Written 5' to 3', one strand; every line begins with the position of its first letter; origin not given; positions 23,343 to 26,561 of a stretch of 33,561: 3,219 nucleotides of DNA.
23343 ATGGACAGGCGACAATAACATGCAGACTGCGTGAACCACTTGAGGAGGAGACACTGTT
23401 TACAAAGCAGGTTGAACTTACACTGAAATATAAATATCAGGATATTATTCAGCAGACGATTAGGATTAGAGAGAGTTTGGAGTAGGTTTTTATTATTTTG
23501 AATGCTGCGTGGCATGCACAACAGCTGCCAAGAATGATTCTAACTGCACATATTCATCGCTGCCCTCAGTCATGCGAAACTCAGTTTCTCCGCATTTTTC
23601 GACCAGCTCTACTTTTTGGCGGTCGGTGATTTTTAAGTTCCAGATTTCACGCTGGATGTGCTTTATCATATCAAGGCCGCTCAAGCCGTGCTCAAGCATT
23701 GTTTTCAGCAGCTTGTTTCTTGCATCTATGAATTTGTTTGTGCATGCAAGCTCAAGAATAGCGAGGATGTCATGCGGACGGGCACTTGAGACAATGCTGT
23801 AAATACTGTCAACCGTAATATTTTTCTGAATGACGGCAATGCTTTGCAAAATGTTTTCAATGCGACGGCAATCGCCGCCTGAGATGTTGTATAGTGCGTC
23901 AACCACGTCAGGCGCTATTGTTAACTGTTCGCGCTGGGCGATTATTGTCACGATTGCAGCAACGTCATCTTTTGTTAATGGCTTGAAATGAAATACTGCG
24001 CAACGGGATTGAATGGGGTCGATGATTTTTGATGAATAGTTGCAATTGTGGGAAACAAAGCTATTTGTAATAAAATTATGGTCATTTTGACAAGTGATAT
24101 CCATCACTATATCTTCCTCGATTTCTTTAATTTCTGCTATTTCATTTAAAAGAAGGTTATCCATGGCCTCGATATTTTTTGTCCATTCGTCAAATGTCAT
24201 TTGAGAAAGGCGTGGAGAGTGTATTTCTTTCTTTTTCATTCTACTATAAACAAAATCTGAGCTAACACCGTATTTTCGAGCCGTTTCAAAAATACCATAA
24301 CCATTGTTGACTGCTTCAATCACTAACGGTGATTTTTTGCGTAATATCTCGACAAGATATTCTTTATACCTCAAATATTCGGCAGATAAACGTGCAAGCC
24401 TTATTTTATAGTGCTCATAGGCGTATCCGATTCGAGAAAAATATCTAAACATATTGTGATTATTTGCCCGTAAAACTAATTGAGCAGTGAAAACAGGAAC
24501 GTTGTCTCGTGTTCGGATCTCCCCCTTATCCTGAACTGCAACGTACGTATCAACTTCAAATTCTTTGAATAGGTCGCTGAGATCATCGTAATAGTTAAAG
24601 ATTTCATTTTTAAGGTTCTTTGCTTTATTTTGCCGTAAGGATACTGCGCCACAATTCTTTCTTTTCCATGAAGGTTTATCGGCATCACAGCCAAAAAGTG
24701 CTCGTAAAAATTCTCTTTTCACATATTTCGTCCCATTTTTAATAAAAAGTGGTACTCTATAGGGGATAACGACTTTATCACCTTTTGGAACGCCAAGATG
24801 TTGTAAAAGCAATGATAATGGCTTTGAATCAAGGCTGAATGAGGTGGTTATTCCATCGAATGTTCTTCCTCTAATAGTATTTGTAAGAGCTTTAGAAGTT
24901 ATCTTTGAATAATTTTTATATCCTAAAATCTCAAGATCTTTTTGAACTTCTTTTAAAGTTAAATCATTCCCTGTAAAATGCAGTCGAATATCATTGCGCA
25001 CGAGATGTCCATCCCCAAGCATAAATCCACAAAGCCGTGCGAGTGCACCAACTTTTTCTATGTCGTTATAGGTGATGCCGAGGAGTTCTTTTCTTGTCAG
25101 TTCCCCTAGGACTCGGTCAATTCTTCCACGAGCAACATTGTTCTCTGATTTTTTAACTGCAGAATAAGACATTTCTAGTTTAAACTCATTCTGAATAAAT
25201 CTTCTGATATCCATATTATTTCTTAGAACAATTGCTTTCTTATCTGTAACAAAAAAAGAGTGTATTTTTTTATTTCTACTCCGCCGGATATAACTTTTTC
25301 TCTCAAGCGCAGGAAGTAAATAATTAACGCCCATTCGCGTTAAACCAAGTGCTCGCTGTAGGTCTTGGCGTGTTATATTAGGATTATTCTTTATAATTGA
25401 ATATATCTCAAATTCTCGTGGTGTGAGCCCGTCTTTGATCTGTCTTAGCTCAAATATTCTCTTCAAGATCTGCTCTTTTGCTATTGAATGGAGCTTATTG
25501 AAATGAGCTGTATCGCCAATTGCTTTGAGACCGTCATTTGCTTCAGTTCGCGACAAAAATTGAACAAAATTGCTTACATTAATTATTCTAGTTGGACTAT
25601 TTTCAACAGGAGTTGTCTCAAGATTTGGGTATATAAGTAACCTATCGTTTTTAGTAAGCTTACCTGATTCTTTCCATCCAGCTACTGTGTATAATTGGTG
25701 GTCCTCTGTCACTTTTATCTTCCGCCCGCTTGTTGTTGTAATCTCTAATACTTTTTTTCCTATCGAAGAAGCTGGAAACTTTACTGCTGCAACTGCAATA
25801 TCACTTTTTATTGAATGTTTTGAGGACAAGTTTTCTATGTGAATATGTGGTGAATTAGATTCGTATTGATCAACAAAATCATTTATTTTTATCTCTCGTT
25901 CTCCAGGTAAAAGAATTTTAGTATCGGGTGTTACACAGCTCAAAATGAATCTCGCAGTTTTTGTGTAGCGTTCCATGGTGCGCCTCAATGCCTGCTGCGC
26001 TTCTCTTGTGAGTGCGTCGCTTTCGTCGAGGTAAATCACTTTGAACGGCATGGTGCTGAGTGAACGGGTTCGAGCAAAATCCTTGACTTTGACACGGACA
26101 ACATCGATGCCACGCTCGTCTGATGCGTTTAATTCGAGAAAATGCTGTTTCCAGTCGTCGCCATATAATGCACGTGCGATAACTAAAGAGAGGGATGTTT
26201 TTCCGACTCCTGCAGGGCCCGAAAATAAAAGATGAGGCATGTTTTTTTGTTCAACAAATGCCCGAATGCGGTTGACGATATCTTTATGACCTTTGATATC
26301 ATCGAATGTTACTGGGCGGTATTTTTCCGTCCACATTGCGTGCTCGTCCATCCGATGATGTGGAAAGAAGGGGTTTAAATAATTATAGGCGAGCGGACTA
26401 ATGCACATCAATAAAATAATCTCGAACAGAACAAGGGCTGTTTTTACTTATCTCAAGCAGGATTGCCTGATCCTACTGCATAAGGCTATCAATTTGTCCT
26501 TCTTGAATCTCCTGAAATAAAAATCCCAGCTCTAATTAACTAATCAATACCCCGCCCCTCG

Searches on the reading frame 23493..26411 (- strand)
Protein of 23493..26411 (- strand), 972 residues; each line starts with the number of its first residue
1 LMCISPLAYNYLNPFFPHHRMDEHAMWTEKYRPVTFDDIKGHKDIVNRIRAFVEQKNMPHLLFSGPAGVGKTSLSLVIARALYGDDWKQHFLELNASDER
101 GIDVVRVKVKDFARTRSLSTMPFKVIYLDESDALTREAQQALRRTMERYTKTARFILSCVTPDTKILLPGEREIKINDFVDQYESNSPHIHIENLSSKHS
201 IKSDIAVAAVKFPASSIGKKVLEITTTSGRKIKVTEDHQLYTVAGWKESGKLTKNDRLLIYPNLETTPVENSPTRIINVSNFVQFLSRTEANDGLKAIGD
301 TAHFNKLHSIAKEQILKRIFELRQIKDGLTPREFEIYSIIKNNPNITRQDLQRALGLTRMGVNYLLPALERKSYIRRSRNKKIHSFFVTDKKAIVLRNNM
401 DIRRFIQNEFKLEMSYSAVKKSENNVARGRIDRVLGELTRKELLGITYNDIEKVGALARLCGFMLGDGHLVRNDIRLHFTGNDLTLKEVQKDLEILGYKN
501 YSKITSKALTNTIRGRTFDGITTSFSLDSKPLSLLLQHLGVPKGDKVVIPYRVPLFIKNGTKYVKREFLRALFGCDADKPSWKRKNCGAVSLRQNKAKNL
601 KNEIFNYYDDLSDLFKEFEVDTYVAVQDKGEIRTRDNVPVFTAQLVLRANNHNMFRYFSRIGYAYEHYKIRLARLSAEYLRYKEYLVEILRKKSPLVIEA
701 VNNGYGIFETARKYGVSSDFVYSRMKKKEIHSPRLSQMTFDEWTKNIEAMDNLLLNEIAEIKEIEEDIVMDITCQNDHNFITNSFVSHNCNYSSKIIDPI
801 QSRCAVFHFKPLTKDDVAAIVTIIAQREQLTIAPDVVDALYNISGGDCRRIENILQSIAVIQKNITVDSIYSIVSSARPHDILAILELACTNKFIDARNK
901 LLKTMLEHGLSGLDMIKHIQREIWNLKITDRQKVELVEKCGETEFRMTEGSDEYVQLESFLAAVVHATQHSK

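Call 76: search_protein_families(library=pfam, proteins=[window:23493-26411:-], max_evalue=0.00001)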
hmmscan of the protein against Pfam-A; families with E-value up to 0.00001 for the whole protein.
window:23493-26411:- (972 aa): 6 families
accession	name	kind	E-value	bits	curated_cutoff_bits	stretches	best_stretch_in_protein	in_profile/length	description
PF08542.16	Rep_fac_C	-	7.3e-19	68.4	23.6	1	878-963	2-88/88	Replication factor C C-terminal domain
PF14890.11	Intein_splicing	-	1.4e-18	67.6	35.8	1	167-789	3-155/155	Intein splicing domain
PF00004.35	AAA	-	5e-11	43.6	21.2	1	61-163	1-110/131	ATPase family associated with various cellular activities (AAA)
PF25361.1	AAA_lid_RFC1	-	1.2e-07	31.5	34.9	1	821-869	8-56/59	RFC1-like, AAA+ ATPase lid domain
PF01047.28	MarR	-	1.8e-07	31.4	24.6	1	329-381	1-53/59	MarR family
PF13412.12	HTH_24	-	2e-07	30.9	21.9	1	331-376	3-48/48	Winged helix-turn-helix DNA-binding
